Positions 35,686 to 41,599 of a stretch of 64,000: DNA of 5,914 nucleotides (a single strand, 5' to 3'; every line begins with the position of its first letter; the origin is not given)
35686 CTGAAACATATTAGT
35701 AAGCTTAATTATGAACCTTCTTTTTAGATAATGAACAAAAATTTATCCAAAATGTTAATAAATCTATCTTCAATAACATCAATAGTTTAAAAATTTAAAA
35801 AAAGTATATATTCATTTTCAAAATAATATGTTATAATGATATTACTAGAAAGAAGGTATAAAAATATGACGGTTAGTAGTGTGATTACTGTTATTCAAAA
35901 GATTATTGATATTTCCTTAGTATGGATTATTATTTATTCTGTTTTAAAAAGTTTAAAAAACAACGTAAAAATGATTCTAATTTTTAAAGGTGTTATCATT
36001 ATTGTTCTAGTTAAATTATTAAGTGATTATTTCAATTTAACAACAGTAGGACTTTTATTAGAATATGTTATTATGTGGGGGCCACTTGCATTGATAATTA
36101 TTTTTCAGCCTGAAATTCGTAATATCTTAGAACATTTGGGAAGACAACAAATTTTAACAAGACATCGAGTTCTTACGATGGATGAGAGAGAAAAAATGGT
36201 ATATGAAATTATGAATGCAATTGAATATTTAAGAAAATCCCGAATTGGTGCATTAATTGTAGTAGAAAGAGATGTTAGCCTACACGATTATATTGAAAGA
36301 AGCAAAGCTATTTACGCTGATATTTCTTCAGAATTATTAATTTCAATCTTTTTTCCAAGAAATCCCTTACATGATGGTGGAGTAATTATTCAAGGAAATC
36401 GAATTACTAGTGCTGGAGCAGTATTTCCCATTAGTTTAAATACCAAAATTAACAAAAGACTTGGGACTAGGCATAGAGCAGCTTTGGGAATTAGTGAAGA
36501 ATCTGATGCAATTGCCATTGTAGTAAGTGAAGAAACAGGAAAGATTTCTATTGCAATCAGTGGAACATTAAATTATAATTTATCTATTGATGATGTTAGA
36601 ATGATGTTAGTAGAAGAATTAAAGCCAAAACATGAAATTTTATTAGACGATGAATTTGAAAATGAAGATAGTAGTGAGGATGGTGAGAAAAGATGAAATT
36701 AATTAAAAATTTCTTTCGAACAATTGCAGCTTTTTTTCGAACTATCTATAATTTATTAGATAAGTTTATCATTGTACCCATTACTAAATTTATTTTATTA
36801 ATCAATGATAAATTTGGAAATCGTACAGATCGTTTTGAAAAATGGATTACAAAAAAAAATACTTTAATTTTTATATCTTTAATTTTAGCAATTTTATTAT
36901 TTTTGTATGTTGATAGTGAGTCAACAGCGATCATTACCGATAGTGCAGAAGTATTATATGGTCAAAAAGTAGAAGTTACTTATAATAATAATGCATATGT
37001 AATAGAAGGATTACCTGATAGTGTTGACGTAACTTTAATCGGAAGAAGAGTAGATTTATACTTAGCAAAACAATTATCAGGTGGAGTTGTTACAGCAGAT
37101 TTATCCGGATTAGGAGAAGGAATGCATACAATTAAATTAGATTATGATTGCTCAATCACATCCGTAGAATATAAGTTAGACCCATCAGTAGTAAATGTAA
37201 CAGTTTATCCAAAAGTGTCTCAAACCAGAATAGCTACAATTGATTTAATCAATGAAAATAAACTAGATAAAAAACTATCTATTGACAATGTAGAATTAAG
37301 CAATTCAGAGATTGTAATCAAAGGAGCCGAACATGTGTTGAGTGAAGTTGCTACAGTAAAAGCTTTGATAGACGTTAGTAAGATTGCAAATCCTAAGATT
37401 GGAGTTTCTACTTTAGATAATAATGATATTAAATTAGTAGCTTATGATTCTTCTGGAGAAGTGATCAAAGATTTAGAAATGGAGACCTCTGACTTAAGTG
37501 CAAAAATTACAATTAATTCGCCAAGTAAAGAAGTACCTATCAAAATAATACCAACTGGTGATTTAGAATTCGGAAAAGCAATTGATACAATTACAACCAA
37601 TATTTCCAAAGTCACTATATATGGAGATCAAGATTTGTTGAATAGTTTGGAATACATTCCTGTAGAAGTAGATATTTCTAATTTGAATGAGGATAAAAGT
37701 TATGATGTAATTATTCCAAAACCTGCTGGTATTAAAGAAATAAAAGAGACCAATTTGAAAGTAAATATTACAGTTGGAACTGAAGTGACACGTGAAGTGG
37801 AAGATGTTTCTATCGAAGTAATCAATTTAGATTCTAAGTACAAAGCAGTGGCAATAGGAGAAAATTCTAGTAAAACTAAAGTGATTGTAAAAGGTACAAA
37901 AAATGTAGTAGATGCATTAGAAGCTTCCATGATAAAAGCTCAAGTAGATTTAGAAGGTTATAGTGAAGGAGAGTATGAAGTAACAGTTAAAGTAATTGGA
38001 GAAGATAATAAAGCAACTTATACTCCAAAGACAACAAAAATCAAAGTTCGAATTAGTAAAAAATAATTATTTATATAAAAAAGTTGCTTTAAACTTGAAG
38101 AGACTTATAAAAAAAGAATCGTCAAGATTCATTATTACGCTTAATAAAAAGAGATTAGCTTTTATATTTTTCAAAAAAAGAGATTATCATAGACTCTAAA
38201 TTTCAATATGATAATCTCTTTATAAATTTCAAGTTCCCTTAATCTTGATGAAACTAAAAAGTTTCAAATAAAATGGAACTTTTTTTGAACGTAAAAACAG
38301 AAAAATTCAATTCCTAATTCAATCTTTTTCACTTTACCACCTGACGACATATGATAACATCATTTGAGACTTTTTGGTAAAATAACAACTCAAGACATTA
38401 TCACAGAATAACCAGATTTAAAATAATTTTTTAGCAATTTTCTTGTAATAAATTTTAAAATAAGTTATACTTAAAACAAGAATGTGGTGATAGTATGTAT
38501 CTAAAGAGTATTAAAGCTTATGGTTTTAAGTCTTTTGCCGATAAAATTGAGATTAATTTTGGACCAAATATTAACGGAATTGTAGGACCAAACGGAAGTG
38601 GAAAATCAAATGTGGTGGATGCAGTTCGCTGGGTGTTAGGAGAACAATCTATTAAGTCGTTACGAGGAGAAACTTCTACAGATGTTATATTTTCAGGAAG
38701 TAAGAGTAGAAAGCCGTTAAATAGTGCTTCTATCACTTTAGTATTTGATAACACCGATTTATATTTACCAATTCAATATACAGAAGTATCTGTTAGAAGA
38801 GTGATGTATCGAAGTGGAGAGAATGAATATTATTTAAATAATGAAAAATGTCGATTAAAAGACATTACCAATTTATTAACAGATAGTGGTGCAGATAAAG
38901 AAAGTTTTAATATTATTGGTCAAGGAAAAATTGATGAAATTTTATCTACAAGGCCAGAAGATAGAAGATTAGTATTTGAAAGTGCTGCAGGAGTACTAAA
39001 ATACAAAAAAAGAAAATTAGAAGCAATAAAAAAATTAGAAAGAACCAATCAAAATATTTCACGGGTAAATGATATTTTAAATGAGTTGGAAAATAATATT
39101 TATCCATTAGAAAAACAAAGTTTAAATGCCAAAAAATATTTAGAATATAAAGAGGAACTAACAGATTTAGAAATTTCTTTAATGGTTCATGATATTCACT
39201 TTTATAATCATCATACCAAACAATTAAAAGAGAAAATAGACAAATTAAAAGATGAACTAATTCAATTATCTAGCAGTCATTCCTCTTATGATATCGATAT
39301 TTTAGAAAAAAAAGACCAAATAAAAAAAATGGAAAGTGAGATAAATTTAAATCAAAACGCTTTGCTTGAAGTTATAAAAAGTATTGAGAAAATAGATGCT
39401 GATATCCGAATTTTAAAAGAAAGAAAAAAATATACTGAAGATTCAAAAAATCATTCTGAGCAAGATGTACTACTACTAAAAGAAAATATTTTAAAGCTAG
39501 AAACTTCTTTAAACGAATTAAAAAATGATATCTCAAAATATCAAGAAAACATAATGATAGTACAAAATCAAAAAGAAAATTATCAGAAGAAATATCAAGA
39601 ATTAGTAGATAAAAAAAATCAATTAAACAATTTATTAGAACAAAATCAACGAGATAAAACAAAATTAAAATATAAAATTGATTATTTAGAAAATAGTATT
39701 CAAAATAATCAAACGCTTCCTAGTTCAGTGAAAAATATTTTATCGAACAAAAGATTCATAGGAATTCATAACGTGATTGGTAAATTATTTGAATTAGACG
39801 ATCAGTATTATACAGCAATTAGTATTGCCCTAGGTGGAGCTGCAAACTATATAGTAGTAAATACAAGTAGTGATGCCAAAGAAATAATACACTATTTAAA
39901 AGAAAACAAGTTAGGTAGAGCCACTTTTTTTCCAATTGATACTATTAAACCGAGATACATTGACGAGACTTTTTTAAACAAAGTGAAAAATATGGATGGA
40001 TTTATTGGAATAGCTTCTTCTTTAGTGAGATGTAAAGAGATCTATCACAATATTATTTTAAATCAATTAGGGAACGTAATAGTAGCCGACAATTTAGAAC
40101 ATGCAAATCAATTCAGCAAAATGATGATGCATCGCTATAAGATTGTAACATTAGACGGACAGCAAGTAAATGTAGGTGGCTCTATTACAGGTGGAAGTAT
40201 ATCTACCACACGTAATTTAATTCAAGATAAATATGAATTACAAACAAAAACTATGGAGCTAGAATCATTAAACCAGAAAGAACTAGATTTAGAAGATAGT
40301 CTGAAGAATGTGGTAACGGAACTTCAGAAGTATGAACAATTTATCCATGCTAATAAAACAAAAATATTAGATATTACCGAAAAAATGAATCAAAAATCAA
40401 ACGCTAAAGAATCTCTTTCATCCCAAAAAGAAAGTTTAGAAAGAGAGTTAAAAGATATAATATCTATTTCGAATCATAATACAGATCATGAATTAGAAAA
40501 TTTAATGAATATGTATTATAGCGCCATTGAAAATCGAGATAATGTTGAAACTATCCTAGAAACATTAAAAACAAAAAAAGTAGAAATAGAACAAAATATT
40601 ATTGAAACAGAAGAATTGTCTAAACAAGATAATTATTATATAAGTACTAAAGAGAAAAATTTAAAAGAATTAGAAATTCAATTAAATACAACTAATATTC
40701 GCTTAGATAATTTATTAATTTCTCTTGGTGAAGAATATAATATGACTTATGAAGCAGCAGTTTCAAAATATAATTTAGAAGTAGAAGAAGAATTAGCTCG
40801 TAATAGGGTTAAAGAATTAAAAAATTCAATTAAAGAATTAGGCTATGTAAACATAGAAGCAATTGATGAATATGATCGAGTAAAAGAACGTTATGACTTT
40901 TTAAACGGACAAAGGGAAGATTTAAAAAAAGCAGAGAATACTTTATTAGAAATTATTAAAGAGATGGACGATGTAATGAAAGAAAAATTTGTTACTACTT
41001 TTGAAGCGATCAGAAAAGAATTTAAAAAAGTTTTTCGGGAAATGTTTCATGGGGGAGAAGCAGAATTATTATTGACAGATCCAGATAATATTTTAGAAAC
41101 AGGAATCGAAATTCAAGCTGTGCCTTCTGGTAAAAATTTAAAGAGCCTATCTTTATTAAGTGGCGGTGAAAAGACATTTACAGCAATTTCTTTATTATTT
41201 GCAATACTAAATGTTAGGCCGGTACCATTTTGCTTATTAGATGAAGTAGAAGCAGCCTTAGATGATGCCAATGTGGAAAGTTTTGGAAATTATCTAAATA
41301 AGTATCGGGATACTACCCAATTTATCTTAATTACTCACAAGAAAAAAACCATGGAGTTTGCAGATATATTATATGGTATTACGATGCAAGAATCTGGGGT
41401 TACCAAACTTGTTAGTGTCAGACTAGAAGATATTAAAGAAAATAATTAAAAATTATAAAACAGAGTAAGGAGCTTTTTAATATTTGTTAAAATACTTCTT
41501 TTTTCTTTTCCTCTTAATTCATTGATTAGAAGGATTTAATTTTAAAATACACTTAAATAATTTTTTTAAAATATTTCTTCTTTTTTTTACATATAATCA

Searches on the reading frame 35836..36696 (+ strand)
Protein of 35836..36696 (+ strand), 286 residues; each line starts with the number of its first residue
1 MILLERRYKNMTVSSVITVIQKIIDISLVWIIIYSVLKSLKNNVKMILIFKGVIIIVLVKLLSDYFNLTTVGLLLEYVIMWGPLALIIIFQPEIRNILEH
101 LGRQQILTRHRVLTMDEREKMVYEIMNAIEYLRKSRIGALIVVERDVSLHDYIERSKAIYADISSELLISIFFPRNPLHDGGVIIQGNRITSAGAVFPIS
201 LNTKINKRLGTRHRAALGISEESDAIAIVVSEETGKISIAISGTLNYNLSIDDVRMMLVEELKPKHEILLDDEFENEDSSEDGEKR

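Call 39: search_protein_families(library=pfam, proteins=[window:35836-36696:+], max_evalue=0.00001)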
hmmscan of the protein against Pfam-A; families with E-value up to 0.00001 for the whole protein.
window:35836-36696:+ (286 aa): 2 families
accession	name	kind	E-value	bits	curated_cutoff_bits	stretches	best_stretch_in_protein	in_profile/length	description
PF02457.21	DAC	-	1.8e-40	137.7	27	1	127-244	2-118/119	DisA bacterial checkpoint controller nucleotide-binding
PF19293.4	CdaA_N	-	9.9e-09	35.7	23.8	1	20-94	7-81/81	CdaA N-terminal transmembrane domain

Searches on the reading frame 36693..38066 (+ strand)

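Call 39: search_protein_families(library=pfam, proteins=[window:36693-38066:+], max_evalue=0.00001)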
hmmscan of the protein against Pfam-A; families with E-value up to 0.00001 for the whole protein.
window:36693-38066:+ (457 aa): 1 family
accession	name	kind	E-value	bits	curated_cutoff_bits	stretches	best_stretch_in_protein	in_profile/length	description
PF07949.17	YbbR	-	5.4e-28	97.6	22.3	2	281-359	1-81/81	YbbR-like protein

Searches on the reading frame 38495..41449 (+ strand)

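Call 39: search_protein_families(library=pfam, proteins=[window:38495-41449:+], max_evalue=0.00001)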
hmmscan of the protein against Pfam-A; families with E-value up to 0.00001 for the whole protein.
window:38495-41449:+ (984 aa): 4 families
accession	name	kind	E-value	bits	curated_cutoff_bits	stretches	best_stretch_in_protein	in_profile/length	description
PF02463.25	SMC_N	-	1.2e-66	224.8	40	1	2-970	1-219/220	RecF/RecN/SMC N terminal domain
PF06470.18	SMC_hinge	-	9.5e-29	100.6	22.5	1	423-539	3-114/116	SMC proteins Flexible Hinge Domain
PF13304.12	AAA_21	-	1.4e-08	35.6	27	1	26-94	1-59/304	AAA domain, putative AbiEii toxin, Type IV TA system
PF13476.12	AAA_23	-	2.5e-08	35.2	27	1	9-255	5-200/201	AAA domain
